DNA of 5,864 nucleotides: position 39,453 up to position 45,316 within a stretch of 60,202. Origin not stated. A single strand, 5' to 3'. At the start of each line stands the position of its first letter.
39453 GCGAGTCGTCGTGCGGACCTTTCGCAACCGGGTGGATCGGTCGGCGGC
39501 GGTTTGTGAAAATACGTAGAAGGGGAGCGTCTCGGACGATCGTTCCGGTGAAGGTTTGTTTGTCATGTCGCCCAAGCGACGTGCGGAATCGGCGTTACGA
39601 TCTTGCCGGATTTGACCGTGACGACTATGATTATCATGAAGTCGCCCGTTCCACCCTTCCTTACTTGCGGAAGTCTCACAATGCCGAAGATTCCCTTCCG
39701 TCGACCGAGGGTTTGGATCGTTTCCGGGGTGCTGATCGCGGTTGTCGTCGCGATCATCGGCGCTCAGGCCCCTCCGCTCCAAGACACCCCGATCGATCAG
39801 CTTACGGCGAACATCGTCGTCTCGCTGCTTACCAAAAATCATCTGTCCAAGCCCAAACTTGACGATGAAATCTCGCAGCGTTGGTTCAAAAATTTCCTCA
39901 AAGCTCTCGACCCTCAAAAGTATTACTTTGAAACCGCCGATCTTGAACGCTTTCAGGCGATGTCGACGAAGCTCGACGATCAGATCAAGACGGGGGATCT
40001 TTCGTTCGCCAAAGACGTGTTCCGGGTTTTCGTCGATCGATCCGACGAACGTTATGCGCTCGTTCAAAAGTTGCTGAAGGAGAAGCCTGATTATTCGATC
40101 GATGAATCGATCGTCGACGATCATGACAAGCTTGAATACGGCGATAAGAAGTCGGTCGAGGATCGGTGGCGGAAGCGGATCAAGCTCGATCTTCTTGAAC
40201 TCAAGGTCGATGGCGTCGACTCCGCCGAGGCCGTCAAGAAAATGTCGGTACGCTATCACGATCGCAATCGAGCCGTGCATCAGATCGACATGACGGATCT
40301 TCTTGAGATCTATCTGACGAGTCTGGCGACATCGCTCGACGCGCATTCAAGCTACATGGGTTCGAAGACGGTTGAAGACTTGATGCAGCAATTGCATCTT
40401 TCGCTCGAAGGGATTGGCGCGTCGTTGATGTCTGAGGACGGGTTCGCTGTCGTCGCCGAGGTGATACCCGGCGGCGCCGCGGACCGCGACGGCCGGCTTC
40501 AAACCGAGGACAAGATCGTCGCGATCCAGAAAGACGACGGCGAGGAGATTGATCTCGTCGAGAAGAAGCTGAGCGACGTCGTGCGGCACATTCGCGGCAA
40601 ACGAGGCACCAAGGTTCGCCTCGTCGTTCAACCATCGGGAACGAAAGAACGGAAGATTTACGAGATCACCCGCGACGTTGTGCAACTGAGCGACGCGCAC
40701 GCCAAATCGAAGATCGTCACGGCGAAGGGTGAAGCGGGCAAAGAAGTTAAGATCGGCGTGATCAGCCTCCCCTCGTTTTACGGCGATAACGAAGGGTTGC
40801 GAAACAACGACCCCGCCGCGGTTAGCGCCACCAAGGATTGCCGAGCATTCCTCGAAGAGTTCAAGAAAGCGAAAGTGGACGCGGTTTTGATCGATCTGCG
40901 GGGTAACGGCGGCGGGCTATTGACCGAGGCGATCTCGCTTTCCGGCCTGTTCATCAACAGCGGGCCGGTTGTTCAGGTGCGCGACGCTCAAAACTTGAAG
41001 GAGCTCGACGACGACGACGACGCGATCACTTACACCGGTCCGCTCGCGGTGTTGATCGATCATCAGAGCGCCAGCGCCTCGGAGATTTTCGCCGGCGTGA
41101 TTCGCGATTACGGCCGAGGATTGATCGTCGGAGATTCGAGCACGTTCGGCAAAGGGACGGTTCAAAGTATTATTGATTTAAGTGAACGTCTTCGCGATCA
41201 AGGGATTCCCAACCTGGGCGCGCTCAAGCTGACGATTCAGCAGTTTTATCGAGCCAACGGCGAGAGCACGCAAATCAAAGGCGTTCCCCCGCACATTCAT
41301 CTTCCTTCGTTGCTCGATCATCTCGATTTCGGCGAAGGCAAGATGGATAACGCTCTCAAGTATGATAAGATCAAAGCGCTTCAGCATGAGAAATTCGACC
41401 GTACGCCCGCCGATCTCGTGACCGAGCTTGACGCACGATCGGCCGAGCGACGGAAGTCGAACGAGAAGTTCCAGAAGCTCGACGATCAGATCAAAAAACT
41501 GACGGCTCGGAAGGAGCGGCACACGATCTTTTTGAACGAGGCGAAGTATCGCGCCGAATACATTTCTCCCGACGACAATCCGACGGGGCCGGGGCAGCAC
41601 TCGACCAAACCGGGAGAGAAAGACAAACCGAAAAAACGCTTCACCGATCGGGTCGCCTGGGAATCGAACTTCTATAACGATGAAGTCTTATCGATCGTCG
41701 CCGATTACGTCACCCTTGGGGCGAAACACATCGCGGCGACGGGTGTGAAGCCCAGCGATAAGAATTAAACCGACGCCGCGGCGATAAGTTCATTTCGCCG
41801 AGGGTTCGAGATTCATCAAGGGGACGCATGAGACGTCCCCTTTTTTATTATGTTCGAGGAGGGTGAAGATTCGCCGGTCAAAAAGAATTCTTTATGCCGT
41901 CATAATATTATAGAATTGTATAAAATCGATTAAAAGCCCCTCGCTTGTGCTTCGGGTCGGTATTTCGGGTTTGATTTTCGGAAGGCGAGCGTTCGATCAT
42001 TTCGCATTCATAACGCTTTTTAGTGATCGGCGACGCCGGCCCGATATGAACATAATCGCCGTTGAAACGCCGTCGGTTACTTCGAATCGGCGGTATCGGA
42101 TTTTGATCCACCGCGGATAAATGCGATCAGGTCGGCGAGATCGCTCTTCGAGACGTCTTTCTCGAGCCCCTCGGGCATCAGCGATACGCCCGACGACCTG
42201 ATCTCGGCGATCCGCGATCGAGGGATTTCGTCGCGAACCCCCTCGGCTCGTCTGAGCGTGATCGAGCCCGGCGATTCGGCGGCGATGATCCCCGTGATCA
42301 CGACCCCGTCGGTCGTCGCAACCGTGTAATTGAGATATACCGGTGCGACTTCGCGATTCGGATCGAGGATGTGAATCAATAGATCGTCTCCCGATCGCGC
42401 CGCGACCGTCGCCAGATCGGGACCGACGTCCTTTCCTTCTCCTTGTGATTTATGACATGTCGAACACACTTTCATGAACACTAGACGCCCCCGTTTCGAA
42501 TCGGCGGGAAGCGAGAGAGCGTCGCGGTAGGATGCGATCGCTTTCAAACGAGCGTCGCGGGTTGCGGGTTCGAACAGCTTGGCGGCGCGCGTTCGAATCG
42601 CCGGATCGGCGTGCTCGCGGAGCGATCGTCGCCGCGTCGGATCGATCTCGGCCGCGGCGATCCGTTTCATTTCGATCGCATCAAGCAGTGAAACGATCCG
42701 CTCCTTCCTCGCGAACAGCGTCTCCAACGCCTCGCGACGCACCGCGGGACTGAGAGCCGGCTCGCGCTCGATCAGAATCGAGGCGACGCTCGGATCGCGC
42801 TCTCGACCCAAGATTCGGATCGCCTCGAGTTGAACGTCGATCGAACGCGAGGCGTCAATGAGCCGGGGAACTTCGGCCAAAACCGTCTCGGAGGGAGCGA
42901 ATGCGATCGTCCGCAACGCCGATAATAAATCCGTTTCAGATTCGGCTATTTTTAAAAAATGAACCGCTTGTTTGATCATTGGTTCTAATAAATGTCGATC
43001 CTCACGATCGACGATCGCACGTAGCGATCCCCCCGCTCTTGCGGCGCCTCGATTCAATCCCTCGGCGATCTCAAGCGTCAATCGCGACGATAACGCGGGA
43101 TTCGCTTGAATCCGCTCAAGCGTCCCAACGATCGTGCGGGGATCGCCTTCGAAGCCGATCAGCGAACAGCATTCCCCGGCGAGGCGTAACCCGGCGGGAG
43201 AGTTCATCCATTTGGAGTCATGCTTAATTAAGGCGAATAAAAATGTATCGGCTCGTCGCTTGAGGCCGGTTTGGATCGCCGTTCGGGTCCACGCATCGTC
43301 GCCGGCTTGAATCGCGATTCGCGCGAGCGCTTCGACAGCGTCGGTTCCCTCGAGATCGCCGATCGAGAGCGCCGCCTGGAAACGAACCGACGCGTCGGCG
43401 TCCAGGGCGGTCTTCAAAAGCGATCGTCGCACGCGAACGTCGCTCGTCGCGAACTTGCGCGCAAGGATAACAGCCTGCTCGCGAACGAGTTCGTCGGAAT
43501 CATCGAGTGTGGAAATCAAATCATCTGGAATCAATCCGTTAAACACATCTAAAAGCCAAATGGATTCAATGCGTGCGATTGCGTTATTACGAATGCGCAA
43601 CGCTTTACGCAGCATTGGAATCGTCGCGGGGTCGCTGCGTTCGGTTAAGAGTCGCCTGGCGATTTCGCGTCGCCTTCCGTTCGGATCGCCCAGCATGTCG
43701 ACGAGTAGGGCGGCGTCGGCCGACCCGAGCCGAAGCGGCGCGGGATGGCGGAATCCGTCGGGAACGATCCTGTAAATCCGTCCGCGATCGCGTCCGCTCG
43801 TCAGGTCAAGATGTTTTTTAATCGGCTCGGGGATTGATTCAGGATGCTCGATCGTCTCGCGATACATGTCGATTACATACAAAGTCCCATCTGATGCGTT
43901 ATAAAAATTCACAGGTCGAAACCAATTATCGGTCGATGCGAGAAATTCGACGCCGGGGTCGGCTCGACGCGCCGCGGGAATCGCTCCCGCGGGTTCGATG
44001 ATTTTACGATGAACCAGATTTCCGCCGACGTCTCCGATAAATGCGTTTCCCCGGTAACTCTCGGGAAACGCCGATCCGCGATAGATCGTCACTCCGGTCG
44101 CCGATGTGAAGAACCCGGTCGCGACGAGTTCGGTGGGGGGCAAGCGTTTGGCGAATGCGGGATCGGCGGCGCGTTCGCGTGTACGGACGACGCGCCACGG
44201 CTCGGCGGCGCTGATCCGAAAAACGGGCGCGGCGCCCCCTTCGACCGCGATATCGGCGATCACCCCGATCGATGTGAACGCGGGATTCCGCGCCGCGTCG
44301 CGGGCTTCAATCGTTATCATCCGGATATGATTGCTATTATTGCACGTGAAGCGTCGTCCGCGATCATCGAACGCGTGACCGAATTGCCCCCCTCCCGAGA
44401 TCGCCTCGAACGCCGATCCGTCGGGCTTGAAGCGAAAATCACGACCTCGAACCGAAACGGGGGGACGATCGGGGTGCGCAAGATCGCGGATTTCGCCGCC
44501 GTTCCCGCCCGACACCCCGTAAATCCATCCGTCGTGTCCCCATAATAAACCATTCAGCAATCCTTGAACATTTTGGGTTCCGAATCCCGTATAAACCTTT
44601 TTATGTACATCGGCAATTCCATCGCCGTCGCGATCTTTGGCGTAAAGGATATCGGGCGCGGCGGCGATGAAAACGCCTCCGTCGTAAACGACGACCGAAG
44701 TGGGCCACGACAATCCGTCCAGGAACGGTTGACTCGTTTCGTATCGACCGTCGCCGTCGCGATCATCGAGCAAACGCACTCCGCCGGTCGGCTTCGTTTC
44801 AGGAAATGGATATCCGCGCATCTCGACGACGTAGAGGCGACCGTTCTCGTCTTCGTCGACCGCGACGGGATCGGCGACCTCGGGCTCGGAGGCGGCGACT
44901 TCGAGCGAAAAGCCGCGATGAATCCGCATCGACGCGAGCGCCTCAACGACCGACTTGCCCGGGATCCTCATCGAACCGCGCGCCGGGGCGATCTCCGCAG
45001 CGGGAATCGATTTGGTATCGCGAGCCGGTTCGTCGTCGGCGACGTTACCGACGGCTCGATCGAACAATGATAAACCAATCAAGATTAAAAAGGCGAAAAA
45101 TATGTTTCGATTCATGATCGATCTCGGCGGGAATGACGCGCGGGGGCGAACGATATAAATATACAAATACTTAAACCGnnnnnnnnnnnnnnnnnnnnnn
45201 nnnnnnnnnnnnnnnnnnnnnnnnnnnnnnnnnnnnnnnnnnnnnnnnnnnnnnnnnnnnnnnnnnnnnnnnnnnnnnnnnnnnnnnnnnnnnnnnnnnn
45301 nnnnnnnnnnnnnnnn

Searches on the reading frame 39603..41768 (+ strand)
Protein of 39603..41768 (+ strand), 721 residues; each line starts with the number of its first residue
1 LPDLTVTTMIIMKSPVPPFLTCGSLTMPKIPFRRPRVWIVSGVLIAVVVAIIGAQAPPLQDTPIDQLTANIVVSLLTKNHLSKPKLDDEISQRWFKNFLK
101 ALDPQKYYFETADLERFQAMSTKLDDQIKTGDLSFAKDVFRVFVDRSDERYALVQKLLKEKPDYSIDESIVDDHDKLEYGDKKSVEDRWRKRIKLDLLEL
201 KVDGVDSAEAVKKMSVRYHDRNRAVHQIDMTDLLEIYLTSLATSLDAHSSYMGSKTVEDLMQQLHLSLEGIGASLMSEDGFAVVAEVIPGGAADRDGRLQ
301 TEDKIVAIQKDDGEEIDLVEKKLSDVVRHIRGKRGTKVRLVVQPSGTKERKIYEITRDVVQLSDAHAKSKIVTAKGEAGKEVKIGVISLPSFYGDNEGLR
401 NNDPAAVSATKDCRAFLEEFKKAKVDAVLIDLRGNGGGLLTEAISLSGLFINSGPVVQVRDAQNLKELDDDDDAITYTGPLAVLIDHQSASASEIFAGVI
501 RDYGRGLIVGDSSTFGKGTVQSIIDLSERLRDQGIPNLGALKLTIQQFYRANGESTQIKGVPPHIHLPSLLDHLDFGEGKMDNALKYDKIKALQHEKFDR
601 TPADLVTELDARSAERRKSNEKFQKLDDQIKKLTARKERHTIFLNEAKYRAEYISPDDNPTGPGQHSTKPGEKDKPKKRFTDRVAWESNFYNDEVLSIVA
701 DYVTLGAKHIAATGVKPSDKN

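Call 27: search_protein_families(library=pfam, proteins=[window:39603-41768:+], max_evalue=0.00001)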
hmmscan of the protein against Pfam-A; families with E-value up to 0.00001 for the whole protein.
window:39603-41768:+ (721 aa): 5 families
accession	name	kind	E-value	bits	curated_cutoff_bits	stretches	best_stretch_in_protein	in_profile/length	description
PF17804.6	TSP_NTD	-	9.1e-47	160.2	26.4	1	72-253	1-186/188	Tail specific protease N-terminal domain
PF03572.23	Peptidase_S41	-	2.4e-44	151.2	24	1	383-566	1-164/165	Peptidase family S41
PF11818.13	DUF3340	-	1.8e-21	77.3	28.6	1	572-703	2-154/155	C-terminal domain of tail specific protease (DUF3340)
PF00595.29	PDZ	-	3.4e-08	34.2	23.2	1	267-343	8-81/81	PDZ domain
PF17820.7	PDZ_6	-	1e-06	28.8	27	1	283-343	1-53/54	PDZ domain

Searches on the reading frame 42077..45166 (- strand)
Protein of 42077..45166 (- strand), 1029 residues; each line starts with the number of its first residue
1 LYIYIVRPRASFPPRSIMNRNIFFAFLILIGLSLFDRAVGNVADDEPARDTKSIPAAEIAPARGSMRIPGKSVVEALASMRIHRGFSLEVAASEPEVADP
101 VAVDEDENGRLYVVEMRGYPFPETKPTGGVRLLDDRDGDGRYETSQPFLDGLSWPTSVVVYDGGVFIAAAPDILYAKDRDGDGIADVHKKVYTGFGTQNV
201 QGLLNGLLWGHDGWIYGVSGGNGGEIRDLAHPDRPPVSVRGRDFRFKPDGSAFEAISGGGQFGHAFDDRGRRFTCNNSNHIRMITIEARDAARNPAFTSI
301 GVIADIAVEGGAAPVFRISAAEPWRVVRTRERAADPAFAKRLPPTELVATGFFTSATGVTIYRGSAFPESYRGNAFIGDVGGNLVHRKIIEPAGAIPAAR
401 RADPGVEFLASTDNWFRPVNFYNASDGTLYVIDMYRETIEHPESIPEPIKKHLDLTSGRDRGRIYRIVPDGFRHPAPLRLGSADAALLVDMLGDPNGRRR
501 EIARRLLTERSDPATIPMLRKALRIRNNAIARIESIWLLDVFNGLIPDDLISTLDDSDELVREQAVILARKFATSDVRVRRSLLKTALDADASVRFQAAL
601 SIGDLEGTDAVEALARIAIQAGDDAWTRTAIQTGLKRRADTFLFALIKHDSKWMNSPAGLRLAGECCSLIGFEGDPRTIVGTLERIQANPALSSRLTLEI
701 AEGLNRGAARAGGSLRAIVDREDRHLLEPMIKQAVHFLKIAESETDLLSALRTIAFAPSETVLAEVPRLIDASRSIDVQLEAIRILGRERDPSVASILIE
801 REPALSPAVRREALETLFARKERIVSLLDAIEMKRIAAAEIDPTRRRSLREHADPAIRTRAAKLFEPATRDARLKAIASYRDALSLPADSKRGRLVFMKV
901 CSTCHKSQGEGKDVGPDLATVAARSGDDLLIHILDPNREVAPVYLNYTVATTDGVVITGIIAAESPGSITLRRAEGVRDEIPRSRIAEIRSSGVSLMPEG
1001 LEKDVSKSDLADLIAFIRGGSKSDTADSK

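Call 27: search_protein_families(library=pfam, proteins=[window:42077-45166:-], max_evalue=0.00001)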
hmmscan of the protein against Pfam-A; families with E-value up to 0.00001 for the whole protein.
window:42077-45166:- (1029 aa): 3 families
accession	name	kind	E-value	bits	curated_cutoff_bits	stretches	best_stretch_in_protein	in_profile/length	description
PF23500.1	DUF7133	-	9.3e-124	414.1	27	1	74-469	3-383/385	Domain of unknown function (DUF7133)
PF13646.12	HEAT_2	-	2.1e-11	44.4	27.7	1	548-634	2-86/88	HEAT repeats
PF00034.26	Cytochrom_C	-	6.5e-06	27.8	21.3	0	891-926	2-38/90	Cytochrome c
